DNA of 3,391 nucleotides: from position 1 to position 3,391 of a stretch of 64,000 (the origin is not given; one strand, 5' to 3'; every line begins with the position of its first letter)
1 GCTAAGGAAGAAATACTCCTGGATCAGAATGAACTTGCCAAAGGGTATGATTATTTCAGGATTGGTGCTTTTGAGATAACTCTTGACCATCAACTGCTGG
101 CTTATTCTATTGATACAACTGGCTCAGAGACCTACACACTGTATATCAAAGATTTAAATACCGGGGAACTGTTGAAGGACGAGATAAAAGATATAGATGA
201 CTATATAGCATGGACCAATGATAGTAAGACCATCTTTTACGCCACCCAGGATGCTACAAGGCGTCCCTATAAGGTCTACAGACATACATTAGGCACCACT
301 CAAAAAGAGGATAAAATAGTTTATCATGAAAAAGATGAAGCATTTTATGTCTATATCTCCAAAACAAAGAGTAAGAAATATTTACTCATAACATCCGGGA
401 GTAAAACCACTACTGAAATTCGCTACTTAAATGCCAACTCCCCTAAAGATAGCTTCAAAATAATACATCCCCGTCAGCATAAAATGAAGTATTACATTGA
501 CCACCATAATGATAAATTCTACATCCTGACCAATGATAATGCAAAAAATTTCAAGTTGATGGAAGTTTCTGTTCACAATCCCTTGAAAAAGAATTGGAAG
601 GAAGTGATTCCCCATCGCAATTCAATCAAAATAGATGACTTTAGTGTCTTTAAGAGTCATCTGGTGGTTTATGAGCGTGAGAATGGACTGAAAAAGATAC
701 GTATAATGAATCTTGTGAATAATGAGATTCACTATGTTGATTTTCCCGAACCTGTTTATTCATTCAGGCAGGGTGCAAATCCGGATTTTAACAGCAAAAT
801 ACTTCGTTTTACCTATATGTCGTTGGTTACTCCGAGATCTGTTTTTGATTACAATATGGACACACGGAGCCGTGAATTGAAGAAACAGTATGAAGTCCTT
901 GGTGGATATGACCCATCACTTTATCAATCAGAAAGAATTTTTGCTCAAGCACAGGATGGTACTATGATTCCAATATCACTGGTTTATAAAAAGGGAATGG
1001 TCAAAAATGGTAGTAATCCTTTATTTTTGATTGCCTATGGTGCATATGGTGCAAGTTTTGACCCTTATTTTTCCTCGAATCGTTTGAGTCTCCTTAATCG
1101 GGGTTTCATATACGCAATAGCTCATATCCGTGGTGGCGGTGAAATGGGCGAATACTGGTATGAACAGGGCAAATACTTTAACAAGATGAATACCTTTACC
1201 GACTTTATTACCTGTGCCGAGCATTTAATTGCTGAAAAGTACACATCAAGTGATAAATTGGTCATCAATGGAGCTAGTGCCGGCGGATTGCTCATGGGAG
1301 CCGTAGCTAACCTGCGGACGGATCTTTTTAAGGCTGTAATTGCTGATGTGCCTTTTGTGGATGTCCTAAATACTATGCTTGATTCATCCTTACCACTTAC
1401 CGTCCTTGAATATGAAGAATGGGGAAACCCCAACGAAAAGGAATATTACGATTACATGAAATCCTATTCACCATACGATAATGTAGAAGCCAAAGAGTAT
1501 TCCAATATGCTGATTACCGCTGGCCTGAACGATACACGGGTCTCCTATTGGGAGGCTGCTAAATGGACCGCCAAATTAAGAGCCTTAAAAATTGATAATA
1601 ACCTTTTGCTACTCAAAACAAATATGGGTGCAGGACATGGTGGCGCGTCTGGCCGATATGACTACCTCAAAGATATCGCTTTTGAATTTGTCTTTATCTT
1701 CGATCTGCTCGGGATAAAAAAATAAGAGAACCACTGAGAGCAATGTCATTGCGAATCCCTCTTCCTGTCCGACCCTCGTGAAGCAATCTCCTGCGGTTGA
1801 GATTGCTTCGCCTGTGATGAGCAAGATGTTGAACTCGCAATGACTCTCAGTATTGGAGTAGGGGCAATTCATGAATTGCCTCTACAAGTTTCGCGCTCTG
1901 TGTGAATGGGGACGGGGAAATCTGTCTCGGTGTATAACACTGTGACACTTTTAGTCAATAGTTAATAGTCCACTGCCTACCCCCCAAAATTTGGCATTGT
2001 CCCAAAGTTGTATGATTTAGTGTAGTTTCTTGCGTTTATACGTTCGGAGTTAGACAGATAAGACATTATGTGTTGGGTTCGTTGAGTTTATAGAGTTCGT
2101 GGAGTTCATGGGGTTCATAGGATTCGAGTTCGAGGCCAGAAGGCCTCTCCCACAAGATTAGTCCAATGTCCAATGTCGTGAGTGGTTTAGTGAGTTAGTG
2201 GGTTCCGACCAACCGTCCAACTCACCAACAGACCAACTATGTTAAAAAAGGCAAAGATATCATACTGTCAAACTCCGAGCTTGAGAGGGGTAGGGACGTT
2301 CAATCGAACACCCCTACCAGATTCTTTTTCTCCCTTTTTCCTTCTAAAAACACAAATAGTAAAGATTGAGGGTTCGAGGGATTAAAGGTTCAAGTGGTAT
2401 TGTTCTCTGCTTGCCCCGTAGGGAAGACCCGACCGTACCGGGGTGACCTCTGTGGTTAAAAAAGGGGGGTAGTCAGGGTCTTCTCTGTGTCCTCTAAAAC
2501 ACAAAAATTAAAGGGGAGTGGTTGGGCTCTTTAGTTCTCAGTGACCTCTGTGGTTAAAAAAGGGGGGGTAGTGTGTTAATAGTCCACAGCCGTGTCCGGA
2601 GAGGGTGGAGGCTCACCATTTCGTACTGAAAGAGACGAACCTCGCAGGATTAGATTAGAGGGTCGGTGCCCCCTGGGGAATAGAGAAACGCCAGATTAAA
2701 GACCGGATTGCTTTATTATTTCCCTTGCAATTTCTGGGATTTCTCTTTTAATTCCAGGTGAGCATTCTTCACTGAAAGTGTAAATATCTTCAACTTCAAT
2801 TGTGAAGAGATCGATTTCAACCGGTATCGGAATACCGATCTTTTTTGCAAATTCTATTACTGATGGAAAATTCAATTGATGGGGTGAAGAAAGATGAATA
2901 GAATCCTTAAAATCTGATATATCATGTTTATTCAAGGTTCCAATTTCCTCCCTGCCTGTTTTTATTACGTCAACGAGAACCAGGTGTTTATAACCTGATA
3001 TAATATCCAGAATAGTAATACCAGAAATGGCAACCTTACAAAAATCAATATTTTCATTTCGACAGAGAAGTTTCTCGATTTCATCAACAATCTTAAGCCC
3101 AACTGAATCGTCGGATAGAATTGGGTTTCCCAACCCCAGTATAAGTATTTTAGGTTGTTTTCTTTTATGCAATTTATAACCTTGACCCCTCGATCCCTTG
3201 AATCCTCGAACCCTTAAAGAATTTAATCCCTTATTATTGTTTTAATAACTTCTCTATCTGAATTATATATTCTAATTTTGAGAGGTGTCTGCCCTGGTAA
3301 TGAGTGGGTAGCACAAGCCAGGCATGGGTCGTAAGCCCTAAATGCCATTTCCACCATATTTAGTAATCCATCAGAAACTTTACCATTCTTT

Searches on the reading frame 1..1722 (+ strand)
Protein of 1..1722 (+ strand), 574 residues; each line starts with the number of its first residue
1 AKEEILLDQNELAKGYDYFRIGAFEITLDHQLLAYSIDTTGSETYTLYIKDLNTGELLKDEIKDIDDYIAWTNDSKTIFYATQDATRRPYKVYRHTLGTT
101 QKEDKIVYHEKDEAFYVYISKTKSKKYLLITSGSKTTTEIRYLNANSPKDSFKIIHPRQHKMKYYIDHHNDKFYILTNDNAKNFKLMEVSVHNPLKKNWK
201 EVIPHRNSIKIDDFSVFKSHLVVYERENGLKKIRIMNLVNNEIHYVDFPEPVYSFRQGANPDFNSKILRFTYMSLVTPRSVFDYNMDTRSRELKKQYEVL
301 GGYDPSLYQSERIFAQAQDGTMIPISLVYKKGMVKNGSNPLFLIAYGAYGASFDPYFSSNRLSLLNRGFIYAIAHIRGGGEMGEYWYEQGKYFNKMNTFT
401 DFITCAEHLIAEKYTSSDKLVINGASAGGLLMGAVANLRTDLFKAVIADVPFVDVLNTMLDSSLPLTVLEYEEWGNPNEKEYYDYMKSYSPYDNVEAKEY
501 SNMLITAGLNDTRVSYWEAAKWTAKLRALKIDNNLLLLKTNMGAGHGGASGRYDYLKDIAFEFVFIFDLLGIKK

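Call 66: search_protein_families(library=pfam, proteins=[window:1-1722:+], max_evalue=0.00001)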
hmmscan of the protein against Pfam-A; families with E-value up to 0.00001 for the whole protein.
window:1-1722:+ (574 aa): 2 families
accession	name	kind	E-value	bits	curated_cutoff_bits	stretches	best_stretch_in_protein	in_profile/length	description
PF02897.21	Peptidase_S9_N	-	7.6e-81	272.4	24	1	2-296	107-413/414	Prolyl oligopeptidase, N-terminal beta-propeller domain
PF00326.27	Peptidase_S9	-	1.6e-68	230.8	22.6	1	356-571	2-211/213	Prolyl oligopeptidase family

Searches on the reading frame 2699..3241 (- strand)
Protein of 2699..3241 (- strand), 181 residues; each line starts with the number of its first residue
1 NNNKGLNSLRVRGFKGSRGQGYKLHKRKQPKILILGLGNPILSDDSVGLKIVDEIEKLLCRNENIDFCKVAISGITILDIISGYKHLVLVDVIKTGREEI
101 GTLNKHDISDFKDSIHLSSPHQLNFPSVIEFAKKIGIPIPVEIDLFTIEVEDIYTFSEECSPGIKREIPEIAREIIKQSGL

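Call 66: search_protein_families(library=pfam, proteins=[window:2699-3241:-], max_evalue=0.00001)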
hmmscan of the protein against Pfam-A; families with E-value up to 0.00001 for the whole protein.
window:2699-3241:- (181 aa): 1 family
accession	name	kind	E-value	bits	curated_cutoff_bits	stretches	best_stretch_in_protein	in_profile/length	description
PF01750.23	HycI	-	3.8e-09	36.9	23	1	51-178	3-130/130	Hydrogenase maturation protease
